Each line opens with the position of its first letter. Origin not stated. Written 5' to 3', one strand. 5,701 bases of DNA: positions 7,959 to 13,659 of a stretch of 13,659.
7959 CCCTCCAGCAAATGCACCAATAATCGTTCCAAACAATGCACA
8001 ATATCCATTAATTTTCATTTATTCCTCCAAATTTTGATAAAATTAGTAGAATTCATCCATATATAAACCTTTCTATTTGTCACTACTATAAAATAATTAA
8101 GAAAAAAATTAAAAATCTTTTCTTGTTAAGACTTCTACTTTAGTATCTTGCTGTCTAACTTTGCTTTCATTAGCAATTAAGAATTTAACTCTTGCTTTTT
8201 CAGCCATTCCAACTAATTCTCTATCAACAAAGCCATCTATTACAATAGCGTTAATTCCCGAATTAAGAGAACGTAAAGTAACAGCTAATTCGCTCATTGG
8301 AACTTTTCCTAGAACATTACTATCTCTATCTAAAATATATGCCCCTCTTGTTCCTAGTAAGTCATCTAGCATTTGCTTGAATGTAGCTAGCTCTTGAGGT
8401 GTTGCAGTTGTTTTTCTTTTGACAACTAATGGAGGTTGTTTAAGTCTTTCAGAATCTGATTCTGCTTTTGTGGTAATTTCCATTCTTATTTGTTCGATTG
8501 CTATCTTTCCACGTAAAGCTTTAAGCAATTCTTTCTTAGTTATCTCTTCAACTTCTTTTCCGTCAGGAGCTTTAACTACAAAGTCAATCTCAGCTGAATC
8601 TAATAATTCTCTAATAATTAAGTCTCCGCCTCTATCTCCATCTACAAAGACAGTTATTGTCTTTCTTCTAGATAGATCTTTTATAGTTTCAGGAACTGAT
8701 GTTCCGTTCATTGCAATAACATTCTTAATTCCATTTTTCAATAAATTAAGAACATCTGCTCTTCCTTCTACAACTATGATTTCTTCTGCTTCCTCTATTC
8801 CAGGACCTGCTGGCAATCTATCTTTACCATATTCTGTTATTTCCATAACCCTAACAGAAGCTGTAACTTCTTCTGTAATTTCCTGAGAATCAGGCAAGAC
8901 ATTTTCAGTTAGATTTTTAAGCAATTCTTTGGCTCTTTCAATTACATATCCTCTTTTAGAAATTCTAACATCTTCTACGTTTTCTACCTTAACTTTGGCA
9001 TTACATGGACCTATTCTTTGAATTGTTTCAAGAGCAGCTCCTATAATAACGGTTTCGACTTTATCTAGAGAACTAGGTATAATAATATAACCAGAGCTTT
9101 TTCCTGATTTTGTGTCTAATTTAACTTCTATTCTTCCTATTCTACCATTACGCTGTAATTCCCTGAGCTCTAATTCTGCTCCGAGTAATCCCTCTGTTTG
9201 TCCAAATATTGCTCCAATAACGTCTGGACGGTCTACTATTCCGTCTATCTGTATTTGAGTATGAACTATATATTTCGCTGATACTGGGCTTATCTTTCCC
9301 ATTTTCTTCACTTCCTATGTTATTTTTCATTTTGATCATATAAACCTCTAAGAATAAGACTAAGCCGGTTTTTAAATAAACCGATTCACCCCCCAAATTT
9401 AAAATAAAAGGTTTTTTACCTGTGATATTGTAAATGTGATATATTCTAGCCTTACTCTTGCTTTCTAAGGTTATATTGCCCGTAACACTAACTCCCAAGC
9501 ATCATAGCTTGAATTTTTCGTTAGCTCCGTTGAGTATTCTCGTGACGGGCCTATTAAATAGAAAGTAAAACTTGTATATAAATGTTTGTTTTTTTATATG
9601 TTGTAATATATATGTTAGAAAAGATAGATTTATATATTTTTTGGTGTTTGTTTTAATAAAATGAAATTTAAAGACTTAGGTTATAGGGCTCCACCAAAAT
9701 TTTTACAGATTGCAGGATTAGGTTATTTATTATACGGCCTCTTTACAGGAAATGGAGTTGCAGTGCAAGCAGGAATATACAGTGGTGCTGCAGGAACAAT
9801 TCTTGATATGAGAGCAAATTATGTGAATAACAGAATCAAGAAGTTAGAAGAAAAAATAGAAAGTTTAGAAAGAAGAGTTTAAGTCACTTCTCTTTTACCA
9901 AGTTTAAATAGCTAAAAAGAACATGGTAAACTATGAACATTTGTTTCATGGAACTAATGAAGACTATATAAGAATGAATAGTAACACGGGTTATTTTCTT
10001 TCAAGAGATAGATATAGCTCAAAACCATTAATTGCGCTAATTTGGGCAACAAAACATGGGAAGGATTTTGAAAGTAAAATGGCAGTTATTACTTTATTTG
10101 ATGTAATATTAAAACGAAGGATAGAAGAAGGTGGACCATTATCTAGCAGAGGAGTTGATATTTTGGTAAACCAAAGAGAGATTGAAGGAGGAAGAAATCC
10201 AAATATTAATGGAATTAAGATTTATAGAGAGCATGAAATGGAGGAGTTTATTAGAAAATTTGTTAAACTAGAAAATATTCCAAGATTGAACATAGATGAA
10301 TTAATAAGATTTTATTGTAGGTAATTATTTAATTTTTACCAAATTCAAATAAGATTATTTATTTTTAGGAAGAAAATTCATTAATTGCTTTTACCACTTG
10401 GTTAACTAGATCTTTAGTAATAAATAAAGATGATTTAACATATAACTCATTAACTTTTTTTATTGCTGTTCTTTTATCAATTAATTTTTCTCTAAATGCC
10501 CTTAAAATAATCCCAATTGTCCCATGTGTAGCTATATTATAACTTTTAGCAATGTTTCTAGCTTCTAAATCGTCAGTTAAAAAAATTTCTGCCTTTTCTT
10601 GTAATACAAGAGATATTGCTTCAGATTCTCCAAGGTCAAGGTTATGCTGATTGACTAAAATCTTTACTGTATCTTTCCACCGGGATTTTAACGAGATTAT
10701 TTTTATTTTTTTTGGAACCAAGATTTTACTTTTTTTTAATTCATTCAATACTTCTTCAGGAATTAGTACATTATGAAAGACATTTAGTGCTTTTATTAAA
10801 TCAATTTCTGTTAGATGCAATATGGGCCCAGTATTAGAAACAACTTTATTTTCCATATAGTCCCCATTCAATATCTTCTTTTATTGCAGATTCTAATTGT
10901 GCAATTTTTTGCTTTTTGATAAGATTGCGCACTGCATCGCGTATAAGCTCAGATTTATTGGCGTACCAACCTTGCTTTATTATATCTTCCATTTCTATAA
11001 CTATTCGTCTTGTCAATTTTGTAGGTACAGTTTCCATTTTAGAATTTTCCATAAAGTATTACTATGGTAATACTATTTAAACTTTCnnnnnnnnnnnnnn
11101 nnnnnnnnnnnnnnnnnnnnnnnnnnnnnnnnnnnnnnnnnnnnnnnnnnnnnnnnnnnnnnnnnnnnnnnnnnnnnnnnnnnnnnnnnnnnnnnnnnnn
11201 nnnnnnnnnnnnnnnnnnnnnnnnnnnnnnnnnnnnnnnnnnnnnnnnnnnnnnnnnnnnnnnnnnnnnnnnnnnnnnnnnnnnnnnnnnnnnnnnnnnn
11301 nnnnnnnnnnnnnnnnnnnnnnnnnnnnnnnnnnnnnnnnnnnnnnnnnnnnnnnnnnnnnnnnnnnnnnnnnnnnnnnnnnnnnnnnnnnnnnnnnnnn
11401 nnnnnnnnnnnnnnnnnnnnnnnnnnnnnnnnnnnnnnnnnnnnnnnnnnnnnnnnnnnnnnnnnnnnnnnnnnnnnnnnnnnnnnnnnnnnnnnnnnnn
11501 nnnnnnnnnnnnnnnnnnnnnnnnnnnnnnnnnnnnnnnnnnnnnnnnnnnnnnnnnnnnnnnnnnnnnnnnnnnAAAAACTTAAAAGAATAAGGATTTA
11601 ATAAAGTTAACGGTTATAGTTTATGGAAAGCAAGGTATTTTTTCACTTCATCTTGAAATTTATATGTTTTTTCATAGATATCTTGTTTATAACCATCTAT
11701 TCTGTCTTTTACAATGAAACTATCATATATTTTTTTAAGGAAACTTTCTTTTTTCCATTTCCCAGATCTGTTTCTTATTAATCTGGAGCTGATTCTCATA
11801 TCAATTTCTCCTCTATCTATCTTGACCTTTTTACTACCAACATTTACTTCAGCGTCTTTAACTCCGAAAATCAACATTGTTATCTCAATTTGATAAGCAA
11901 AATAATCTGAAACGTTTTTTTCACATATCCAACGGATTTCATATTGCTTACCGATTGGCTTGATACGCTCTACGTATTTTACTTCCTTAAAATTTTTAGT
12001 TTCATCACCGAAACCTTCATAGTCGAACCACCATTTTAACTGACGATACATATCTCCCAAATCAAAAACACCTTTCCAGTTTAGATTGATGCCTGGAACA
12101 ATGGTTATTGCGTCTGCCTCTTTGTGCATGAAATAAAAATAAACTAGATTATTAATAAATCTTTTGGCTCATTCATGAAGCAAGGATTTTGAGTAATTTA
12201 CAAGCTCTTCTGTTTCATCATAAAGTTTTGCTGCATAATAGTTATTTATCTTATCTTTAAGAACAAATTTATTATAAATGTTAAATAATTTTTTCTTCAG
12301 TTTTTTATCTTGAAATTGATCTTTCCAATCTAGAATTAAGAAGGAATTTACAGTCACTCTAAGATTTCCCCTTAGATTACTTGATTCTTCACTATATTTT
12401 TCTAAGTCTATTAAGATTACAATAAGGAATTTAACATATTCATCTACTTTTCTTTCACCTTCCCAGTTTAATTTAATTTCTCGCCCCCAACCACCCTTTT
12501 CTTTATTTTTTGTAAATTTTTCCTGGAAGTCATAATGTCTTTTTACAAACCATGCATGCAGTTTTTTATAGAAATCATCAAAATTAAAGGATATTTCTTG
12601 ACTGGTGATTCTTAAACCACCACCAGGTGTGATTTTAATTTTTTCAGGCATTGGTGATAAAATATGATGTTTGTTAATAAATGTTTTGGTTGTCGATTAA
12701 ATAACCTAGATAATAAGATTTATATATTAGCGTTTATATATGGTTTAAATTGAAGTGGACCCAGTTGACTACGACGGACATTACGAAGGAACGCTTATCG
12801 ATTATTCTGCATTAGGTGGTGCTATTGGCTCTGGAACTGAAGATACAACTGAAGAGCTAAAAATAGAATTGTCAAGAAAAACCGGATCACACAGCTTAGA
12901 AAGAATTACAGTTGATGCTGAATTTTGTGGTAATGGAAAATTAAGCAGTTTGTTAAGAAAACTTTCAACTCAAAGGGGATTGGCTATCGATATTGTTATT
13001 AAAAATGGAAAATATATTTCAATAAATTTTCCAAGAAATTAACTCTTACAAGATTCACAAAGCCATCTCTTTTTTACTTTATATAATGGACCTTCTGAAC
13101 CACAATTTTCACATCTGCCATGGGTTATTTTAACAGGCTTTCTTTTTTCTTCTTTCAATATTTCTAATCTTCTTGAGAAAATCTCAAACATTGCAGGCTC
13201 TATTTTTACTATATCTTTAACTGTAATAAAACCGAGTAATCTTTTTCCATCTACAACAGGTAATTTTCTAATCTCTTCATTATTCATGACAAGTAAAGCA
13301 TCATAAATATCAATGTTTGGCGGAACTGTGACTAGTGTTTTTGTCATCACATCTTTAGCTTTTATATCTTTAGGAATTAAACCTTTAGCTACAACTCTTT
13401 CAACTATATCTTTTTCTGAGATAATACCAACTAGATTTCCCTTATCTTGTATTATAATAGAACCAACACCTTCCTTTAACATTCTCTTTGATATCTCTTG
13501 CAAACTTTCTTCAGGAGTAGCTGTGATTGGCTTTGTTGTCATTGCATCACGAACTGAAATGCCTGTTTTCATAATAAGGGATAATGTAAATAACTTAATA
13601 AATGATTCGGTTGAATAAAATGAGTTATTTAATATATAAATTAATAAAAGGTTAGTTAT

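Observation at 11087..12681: Tandem triplet of divergent paralogues from an unrecognised ~160-aa family, each with its own leaderless-type promoter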

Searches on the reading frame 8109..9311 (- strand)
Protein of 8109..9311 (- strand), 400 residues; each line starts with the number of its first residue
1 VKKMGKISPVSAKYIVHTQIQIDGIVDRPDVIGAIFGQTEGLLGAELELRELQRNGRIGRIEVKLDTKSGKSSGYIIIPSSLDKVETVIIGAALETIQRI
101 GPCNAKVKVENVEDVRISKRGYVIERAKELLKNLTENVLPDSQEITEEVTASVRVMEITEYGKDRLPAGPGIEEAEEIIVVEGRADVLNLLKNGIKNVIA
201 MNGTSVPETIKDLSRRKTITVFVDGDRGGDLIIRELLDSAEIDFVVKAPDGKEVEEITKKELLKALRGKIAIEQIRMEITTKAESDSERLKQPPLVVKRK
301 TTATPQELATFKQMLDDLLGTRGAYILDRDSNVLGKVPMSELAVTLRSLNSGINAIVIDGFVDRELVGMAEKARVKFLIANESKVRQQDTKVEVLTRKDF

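Call 75: search_protein_families(library=pfam, proteins=[window:8109-9311:-], max_evalue=0.001)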
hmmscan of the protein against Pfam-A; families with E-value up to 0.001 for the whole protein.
window:8109-9311:- (400 aa): 3 families
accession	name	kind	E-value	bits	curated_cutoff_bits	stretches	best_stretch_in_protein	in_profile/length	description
PF13662.12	Toprim_4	-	8.1e-10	39.2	25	1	177-238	2-72/85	Toprim domain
PF13155.12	Toprim_2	-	6.5e-09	36.5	22.1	1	179-256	1-86/88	Toprim-like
PF01751.28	Toprim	-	6.2e-07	29.9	23.1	1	177-243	1-82/96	Toprim domain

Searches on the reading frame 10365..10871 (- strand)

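Call 49: search_protein_families(library=pfam, proteins=[window:10365-10871:-], max_evalue=0.01)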
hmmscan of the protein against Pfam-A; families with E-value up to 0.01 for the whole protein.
window:10365-10871:- (168 aa): 2 families
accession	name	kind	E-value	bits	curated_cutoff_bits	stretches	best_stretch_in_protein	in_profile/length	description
PF11848.13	DUF3368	-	1.2e-06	28.7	27.3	1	115-161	1-44/46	Domain of unknown function (DUF3368)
PF13638.12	PIN_4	-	0.0029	18.3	21.9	0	20-69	9-56/132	PIN domain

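Call 55: search_protein_families(library=padloc, proteins=[window:10365-10871:-], max_evalue=0.01)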
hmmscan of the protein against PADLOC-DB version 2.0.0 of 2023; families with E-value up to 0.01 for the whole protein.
window:10365-10871:- (168 aa): 7 families
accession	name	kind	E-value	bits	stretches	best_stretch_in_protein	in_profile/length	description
PDLC05071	PDC-S70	-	9.8e-30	101.8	1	9-165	2-159/161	-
PDLC05073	PDC-S70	-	1e-26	91.8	1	9-165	2-161/162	-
PDLC05070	PDC-S70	-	4.3e-24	83.5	1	6-164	1-160/161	-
PDLC05068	PDC-S70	-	7.7e-19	66.5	1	10-125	3-123/125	-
PDLC05074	PDC-S70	-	2e-14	51.9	1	73-162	37-124/127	-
PDLC05069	PDC-S70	-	2e-12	45.3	1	10-158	2-154/161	-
PDLC05072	PDC-S70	-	0.0022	15.8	1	10-137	11-144/167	-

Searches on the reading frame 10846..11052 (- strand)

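Call 49: search_protein_families(library=pfam, proteins=[window:10846-11052:-], max_evalue=0.01)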
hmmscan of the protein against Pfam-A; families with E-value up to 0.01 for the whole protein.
window:10846-11052:- (68 aa): 3 families
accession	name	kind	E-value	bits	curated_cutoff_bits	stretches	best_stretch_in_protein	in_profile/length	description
PF17723.7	RHH_8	-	9.3e-05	23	25.4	1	24-58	21-54/119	Ribbon-Helix-Helix transcriptional regulator family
PF09957.15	VapB_antitoxin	-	0.0073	16.6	23.4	0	30-53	21-44/47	Bacterial antitoxin of type II TA system, VapB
PF01402.27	RHH_1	-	0.0084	16.5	20.5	0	31-46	23-38/39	Ribbon-helix-helix protein, copG family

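Call 55: search_protein_families(library=padloc, proteins=[window:10846-11052:-], max_evalue=0.01)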
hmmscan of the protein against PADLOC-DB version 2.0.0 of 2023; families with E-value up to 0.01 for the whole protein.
window:10846-11052:- (68 aa): 0 families

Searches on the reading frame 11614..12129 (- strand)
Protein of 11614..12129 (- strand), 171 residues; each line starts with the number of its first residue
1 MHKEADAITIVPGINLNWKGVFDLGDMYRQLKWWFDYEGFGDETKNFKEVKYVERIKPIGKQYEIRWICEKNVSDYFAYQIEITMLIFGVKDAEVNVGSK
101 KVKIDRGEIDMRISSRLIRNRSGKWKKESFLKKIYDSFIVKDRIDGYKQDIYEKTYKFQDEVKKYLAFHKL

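Call 5: search_protein_families(library=pfam, proteins=[window:11614-12129:-], max_evalue=10)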
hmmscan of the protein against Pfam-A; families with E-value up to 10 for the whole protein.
window:11614-12129:- (171 aa): 0 families

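Call 6: search_protein_families(library=ncbifam, proteins=[window:11614-12129:-], max_evalue=10)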
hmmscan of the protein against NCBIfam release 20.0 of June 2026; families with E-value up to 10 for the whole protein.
window:11614-12129:- (171 aa): 1 family
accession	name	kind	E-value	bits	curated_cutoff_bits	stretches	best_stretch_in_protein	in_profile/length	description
NF007496.0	PRK10089.1-5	equivalog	0.017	15.3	171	1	72-121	3-52/109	chaperone CsaA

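Call 7: search_protein_families(library=phrogs, proteins=[window:11614-12129:-], max_evalue=10)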
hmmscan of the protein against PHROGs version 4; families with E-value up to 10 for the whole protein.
window:11614-12129:- (171 aa): 2 families
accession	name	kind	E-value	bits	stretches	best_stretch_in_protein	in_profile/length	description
phrog_35633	-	unknown function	0.085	14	1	36-59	33-55/59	-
phrog_14875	-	unknown function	0.12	13.1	1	31-56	2-27/38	-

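Call 55: search_protein_families(library=padloc, proteins=[window:11614-12129:-], max_evalue=0.01)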
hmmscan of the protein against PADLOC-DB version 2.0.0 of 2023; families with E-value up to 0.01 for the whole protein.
window:11614-12129:- (171 aa): 0 families

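Call 57: find_encoding_contigs(protein=window:11614-12129:-, flank=10000, max_places=3)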
Protein window:11614-12129:- (171 aa): no gene with exactly this product is on record in the collection.

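Call 78: search_dna_similar(query=window:11614-12129:-, collection=phages, mode=protein, max_evalue=0.001)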
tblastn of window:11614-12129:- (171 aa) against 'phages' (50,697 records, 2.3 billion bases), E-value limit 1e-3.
No match.

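Call 79: search_dna_similar(query=window:11614-12129:-, collection=plasmids, mode=protein, max_evalue=0.001)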
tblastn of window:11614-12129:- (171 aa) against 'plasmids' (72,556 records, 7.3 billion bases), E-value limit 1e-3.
No match.

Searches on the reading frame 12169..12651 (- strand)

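Call 5: search_protein_families(library=pfam, proteins=[window:12169-12651:-], max_evalue=10)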
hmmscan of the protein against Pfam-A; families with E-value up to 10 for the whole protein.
window:12169-12651:- (160 aa): 0 families

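Call 6: search_protein_families(library=ncbifam, proteins=[window:12169-12651:-], max_evalue=10)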
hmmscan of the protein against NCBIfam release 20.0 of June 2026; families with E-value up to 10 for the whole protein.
window:12169-12651:- (160 aa): 0 families

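Call 7: search_protein_families(library=phrogs, proteins=[window:12169-12651:-], max_evalue=10)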
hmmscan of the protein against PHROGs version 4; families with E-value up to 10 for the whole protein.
window:12169-12651:- (160 aa): 2 families
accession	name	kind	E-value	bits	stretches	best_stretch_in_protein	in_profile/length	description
phrog_19283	-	unknown function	0.16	13.1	1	21-73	2-54/86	-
phrog_8404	-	unknown function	2.7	9.3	1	101-153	23-74/137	-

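Call 55: search_protein_families(library=padloc, proteins=[window:12169-12651:-], max_evalue=0.01)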
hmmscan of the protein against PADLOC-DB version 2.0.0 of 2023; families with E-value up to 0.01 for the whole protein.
window:12169-12651:- (160 aa): 0 families

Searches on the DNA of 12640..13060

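Call 48: search_rna_families(source=window, start=12640, end=13060, threshold=evalue, max_evalue=1)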
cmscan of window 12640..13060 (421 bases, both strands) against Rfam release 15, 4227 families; matches with E-value up to 1: 2.
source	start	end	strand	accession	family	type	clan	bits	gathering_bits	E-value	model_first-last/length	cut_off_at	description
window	12831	12861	-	RF02218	ZNRD1-AS1_1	Gene; lncRNA;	-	16.7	50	0.51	1-68/68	no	ZNRD1 antisense RNA 1 conserved region 1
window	12897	12974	+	RF01295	SCARNA7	Gene; snRNA; snoRNA; scaRNA;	-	12.8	65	0.43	1-330/330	no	Small Cajal body-specific RNA 7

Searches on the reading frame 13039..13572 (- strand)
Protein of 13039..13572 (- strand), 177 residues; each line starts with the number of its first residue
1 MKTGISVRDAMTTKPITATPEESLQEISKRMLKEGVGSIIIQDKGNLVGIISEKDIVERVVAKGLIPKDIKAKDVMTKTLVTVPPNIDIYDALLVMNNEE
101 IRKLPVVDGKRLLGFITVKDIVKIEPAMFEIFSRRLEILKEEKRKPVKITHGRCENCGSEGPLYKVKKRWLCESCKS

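Call 49: search_protein_families(library=pfam, proteins=[window:13039-13572:-], max_evalue=0.01)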
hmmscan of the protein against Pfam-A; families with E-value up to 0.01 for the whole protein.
window:13039-13572:- (177 aa): 1 family
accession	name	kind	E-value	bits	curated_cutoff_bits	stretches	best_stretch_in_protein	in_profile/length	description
PF00571.33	CBS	-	2.4e-29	101.8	24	2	72-123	1-53/57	CBS domain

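Call 55: search_protein_families(library=padloc, proteins=[window:13039-13572:-], max_evalue=0.01)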
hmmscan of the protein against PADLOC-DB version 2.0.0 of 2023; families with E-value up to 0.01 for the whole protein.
window:13039-13572:- (177 aa): 0 families
